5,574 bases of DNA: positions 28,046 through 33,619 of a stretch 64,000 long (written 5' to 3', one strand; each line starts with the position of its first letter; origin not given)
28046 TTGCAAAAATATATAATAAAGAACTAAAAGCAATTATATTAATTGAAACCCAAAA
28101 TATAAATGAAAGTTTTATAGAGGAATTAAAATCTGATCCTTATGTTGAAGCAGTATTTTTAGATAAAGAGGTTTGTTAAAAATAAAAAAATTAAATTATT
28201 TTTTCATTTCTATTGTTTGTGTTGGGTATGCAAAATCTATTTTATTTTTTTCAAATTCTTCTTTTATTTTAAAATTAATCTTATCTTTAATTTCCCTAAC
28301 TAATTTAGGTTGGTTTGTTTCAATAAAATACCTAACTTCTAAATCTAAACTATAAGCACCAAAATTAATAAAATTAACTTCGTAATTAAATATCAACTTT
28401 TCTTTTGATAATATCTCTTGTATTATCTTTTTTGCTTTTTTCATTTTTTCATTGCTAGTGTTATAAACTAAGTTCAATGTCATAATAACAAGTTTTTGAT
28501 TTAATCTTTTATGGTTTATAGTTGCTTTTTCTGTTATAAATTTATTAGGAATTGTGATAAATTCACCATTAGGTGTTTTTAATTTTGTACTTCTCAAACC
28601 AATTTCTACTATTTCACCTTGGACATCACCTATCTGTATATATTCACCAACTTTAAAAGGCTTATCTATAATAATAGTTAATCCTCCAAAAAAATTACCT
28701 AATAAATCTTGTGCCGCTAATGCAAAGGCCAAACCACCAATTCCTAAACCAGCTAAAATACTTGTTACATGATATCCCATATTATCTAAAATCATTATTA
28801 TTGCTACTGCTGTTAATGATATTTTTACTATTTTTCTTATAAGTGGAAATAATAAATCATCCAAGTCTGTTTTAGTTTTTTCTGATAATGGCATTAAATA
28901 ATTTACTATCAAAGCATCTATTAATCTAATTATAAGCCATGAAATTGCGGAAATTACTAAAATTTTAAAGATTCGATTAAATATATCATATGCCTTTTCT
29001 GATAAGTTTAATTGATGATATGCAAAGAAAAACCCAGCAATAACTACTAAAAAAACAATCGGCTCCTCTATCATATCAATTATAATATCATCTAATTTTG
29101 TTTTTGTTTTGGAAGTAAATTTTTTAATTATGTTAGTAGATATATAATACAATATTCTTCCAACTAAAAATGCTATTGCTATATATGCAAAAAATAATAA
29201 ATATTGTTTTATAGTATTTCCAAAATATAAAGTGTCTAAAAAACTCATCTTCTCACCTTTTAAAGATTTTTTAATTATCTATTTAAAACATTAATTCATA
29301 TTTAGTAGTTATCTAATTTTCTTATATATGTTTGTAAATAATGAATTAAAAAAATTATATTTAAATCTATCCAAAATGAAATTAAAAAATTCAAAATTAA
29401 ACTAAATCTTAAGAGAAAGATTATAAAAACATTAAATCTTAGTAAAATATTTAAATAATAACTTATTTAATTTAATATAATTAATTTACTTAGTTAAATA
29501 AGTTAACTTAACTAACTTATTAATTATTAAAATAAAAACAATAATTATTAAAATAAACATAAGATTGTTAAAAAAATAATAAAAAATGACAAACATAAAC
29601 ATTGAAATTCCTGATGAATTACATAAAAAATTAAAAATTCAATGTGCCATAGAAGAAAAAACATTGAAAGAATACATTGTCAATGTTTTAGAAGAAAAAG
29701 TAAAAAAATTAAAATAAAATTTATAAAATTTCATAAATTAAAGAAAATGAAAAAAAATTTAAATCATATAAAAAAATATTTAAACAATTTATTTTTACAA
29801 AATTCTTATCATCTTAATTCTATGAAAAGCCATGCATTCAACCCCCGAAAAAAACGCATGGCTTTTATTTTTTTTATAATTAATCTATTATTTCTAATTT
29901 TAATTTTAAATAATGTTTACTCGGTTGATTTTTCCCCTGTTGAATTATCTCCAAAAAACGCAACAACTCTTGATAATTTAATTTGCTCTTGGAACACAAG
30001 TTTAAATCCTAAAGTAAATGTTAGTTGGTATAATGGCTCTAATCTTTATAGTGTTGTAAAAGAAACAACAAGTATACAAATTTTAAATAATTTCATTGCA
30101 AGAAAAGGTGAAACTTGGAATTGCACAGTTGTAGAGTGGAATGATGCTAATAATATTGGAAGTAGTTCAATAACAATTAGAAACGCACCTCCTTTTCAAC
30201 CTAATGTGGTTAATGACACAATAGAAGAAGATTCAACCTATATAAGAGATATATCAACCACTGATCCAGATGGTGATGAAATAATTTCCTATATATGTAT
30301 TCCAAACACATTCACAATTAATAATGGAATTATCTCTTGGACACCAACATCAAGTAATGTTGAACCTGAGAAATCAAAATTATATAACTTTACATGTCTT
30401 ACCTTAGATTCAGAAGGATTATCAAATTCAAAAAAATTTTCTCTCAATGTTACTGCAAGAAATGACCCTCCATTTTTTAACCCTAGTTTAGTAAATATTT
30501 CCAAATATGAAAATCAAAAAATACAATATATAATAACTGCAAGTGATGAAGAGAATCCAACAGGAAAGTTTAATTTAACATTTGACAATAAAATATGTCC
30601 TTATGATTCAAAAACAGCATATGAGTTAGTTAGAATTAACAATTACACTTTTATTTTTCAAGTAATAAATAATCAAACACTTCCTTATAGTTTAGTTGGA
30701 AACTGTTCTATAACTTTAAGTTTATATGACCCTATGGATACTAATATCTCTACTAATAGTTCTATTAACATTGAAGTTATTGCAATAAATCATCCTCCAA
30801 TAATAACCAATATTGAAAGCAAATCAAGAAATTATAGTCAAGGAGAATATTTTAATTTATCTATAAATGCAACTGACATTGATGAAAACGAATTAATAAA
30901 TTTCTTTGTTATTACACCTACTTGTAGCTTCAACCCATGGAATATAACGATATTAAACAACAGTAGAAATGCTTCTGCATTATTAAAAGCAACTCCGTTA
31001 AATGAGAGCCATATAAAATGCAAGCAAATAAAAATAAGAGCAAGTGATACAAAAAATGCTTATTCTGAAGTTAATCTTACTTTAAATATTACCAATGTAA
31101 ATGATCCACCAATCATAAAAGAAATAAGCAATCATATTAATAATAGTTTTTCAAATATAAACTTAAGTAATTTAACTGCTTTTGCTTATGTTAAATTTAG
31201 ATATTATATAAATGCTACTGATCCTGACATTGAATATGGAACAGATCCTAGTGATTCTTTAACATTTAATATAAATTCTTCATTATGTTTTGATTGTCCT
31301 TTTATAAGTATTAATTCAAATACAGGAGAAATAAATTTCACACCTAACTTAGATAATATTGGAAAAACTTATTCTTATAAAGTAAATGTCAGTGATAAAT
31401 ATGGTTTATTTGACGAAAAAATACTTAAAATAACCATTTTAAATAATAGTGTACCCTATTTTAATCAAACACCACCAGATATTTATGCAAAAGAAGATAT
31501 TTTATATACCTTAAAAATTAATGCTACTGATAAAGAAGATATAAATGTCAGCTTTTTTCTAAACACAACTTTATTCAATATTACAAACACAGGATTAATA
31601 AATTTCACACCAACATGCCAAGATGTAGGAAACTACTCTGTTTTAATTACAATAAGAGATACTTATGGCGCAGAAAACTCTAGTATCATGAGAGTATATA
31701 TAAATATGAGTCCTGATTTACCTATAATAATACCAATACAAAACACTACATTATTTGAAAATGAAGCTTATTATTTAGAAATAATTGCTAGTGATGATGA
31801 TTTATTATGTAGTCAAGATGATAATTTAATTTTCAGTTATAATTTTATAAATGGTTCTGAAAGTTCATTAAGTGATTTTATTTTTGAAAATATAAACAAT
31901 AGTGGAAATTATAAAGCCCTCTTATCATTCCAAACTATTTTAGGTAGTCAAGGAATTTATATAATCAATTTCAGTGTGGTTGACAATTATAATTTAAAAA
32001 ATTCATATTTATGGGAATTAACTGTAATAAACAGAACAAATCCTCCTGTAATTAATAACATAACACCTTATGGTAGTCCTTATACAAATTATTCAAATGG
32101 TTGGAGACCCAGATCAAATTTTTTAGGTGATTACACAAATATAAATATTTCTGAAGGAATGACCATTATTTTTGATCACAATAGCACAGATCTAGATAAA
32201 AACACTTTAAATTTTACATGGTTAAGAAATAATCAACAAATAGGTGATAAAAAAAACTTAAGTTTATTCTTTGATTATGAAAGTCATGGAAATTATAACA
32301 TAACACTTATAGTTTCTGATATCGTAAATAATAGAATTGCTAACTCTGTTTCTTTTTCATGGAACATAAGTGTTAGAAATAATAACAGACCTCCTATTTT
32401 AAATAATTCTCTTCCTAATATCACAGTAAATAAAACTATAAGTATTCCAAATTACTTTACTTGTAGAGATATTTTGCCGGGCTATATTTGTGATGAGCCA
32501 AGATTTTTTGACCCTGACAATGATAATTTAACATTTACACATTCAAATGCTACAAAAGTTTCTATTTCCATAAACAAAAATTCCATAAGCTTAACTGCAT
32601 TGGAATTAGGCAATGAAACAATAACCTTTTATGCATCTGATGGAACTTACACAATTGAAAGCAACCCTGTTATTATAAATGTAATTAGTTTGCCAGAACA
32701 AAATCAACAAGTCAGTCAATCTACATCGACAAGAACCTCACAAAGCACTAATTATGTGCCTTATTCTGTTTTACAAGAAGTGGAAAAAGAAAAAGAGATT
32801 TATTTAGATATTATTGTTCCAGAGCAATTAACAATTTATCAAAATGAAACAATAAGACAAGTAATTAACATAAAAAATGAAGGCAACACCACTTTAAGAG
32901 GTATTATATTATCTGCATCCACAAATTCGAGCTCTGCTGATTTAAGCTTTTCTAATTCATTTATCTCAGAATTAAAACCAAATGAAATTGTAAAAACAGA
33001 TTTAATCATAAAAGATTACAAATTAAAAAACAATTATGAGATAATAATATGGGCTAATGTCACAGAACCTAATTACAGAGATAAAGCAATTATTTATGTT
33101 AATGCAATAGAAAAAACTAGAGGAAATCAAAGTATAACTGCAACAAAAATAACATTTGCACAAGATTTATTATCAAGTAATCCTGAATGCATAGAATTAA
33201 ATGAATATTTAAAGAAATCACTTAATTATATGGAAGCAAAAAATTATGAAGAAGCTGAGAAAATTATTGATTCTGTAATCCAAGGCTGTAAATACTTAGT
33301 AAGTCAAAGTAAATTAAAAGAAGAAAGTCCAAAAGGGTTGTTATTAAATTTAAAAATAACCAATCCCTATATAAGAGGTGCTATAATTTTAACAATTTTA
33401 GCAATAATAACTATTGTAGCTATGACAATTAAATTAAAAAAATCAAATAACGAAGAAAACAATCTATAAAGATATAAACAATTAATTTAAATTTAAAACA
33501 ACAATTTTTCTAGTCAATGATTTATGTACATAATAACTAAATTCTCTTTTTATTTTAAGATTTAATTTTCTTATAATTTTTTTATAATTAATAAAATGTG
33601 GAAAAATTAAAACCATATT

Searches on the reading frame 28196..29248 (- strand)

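Call 9: search_protein_families(library=pfam, proteins=[window:28196-29248:-], max_evalue=0.001)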
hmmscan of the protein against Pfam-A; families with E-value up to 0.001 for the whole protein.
window:28196-29248:- (350 aa): 3 families
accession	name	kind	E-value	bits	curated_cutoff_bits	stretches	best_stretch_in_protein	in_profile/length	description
PF00924.24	MS_channel_2nd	-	3.2e-22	78.9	20.2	1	181-248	1-68/68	Mechanosensitive ion channel, beta-domain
PF21082.3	MS_channel_3rd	-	4.5e-13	49.9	21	1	256-339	3-88/88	Mechanosensitive ion channel MscS, C-terminal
PF21088.3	MS_channel_1st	-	1.2e-10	41.6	23.1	1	139-180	1-42/42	Mechanosensitive ion channel, transmembrane helices 2/3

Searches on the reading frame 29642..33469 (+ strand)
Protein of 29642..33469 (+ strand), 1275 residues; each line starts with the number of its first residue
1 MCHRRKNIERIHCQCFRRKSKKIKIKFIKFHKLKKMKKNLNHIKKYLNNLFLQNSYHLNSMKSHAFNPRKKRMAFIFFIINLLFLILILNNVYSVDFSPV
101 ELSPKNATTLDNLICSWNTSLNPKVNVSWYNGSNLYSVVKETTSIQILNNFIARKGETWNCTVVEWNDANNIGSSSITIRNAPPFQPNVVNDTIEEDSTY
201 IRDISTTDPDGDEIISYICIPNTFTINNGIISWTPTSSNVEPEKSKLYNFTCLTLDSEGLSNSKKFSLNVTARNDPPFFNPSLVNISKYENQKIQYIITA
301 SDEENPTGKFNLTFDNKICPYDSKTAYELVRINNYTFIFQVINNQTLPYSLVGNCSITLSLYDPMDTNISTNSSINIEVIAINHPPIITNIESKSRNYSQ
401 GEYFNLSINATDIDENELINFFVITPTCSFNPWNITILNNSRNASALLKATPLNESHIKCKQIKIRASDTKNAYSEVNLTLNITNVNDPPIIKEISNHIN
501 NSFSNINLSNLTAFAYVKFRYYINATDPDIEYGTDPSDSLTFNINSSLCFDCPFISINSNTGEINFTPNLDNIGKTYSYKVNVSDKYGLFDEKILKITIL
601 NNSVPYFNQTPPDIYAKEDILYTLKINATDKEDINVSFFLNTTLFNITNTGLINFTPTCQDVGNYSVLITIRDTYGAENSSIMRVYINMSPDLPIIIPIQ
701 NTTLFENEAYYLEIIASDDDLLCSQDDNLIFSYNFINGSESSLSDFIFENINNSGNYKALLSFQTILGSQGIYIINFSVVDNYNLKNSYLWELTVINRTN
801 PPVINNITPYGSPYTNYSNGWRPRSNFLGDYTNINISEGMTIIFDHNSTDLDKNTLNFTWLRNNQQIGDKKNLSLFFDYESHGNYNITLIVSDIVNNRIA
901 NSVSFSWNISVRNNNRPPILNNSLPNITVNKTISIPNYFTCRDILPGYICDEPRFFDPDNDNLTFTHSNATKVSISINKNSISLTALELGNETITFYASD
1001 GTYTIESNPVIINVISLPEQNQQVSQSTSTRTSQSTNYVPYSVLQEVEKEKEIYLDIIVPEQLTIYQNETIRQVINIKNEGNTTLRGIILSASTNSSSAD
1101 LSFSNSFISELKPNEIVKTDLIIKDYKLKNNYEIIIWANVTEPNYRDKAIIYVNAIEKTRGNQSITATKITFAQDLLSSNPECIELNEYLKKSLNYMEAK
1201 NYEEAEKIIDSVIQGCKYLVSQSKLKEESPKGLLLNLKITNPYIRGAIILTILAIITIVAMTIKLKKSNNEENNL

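Call 9: search_protein_families(library=pfam, proteins=[window:29642-33469:+], max_evalue=0.001)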
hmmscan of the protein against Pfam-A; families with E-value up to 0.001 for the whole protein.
window:29642-33469:+ (1275 aa): 5 families
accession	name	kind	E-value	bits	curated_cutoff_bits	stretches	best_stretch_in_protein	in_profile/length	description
PF17963.7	Big_9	-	6.2e-13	49.9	23.6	0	187-265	4-85/89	Bacterial Ig domain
PF05345.18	He_PIG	-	8.4e-07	29.8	24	0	197-271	16-96/96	Putative Ig domain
PF18911.6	PKD_4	-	5e-06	26.9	27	0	833-894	11-71/85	PKD domain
PF17803.7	Cadherin_4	-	1e-05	26.4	25.1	0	908-980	4-66/71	Bacterial cadherin-like domain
PF19076.6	CshA_repeat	-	2.8e-05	25.1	27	0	557-588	62-92/103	Surface adhesin CshA repetitive domain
